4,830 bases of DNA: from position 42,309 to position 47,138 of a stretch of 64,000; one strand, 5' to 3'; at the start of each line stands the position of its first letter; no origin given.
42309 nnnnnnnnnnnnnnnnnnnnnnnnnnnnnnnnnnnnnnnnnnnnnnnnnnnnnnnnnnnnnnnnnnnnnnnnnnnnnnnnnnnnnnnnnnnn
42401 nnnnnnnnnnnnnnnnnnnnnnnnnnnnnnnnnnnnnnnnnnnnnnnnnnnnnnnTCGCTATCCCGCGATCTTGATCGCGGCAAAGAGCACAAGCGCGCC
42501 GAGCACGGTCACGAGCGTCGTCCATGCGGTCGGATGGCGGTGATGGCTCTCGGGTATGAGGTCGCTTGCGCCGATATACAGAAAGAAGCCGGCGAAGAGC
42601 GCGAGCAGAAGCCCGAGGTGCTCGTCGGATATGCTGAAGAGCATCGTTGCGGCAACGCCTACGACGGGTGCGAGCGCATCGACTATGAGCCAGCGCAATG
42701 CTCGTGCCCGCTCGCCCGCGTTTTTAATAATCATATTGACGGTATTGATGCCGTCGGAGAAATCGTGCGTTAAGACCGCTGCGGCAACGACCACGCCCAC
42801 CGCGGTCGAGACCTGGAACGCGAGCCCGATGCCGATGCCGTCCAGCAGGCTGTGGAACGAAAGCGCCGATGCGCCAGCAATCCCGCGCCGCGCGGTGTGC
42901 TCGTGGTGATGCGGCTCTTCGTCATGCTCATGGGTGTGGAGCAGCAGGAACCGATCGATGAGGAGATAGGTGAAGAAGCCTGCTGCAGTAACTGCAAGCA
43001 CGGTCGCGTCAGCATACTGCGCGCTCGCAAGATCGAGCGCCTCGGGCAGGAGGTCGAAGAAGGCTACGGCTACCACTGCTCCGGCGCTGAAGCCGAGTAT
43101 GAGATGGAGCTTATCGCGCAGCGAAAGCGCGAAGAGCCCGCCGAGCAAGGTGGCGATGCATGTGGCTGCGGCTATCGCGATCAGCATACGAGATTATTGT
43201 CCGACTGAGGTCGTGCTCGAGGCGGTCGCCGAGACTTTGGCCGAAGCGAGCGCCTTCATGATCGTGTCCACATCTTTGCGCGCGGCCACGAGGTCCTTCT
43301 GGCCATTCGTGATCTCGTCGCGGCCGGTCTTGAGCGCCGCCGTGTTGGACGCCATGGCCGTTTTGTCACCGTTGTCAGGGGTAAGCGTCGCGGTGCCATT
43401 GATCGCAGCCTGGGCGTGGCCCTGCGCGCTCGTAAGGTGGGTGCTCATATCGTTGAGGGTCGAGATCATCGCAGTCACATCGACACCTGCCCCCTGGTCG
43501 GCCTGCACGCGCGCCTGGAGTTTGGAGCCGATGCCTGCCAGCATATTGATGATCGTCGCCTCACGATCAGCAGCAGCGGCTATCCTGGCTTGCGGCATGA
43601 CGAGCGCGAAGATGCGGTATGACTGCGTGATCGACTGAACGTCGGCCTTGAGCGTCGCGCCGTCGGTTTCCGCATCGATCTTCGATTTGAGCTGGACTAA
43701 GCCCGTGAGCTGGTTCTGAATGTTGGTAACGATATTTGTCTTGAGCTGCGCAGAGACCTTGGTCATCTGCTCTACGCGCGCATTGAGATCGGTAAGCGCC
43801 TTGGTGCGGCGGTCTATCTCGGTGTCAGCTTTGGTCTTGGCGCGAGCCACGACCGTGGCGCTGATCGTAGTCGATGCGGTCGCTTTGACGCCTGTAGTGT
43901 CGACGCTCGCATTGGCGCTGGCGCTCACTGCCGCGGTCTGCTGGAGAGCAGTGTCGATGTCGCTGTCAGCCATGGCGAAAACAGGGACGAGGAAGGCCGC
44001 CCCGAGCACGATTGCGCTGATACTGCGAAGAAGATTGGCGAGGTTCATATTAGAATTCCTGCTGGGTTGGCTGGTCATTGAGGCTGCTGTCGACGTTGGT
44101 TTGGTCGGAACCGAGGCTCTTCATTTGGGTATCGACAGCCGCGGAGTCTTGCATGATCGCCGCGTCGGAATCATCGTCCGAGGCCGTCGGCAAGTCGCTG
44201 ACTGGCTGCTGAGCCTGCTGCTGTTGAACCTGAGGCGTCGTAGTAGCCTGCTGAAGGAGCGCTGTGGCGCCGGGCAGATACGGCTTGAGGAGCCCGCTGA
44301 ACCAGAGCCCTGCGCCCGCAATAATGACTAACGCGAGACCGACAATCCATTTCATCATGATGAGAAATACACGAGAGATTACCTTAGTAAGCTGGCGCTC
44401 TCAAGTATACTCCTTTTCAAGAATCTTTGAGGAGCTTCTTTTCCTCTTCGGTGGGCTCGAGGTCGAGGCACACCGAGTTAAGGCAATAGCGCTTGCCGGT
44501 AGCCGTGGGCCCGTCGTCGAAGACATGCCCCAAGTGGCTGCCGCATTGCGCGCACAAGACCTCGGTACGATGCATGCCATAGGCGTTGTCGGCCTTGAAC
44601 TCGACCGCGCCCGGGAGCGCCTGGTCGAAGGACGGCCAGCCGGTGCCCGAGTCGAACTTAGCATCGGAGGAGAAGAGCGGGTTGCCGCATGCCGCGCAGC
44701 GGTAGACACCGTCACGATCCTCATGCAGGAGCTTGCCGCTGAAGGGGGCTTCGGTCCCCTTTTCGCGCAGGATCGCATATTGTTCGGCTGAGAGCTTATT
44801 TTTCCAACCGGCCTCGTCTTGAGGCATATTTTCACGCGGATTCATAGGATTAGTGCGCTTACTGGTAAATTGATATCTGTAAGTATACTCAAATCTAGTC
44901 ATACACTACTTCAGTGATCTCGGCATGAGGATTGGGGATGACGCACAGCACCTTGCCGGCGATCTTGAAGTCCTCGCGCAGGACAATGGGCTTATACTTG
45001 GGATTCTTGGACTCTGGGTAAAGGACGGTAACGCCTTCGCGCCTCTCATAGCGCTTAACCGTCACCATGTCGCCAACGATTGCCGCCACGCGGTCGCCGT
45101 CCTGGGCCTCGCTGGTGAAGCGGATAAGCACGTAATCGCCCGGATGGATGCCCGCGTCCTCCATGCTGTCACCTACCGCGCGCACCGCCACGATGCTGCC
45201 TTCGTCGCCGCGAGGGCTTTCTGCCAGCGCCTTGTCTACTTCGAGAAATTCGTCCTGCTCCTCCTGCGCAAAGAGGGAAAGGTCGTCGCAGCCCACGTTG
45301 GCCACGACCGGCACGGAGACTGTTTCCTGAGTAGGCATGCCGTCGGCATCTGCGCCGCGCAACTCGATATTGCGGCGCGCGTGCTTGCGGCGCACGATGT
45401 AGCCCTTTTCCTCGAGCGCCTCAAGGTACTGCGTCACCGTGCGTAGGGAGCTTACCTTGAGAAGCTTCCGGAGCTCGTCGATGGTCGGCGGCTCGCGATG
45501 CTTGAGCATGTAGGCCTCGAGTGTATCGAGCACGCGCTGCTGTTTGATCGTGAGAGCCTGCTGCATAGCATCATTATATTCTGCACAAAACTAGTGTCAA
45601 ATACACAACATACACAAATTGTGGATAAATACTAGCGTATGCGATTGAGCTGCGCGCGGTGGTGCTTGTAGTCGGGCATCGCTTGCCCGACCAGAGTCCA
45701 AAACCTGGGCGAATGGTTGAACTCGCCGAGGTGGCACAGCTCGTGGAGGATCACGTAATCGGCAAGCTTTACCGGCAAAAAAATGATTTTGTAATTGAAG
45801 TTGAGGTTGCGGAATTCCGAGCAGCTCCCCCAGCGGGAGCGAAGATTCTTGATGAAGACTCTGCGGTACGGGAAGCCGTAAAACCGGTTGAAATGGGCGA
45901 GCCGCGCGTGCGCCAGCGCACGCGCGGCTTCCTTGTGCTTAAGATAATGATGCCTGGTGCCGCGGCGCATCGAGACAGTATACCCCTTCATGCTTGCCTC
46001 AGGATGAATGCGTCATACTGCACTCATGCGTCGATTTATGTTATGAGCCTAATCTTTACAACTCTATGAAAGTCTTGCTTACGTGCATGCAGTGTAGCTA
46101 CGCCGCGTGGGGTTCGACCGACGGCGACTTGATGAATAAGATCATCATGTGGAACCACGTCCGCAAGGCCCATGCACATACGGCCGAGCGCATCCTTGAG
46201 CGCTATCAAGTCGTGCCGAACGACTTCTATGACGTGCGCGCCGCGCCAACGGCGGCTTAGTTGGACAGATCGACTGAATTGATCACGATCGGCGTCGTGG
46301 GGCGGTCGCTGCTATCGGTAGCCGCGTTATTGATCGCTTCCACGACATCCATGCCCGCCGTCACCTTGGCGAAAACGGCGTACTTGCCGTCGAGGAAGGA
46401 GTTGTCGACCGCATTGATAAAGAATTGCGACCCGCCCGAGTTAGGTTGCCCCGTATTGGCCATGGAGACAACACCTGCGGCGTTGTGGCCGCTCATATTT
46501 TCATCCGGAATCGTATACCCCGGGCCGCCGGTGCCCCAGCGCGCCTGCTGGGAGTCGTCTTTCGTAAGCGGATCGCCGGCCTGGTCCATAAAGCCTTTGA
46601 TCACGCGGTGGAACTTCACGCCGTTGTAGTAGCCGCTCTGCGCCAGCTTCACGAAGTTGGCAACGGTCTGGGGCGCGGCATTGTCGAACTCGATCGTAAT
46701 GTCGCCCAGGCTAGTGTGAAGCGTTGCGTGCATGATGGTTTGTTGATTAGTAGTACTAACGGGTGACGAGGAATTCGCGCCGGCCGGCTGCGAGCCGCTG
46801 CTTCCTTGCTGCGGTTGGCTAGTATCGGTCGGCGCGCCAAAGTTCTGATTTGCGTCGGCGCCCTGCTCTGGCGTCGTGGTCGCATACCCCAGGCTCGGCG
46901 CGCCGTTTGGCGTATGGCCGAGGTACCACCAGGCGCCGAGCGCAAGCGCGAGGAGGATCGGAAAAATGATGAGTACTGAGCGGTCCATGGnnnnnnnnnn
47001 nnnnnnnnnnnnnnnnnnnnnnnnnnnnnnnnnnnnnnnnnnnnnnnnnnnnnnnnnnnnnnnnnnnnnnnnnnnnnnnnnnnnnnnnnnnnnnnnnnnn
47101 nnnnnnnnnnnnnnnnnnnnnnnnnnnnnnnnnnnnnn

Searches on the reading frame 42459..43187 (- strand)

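Call 67: search_protein_families(library=pfam, proteins=[window:42459-43187:-], max_evalue=0.00001)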
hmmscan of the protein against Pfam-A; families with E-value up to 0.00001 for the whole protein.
window:42459-43187:- (242 aa): 1 family
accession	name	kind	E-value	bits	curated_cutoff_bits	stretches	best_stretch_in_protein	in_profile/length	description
PF02535.28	Zip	-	6.6e-24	85.2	35.1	2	87-233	155-314/323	ZIP Zinc transporter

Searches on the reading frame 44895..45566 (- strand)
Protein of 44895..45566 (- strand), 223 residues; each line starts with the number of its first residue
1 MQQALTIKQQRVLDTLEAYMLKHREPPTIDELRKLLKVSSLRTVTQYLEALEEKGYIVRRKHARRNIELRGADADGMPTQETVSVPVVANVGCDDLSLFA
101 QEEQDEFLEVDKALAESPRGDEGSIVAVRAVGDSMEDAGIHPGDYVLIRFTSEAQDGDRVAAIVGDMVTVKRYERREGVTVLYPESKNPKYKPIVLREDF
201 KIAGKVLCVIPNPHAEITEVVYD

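Call 67: search_protein_families(library=pfam, proteins=[window:44895-45566:-], max_evalue=0.00001)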
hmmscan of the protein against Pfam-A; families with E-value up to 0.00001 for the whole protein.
window:44895-45566:- (223 aa): 2 families
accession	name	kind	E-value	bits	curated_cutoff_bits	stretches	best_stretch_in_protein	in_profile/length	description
PF00717.28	Peptidase_S24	-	4.8e-20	71.8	23.3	1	99-206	13-115/116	Peptidase S24-like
PF01726.22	LexA_DNA_bind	-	2.9e-12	46.6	23.7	1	3-65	2-64/65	LexA DNA binding domain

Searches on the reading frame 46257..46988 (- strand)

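Call 68: search_protein_families(library=pfam, proteins=[window:46257-46988:-], max_evalue=0.00001)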
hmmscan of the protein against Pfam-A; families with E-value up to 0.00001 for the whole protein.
window:46257-46988:- (243 aa): 1 family
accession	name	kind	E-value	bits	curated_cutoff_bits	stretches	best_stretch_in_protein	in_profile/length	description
PF00160.26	Pro_isomerase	-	5.1e-50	170.2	21.7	1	89-239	3-157/159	Cyclophilin type peptidyl-prolyl cis-trans isomerase/CLD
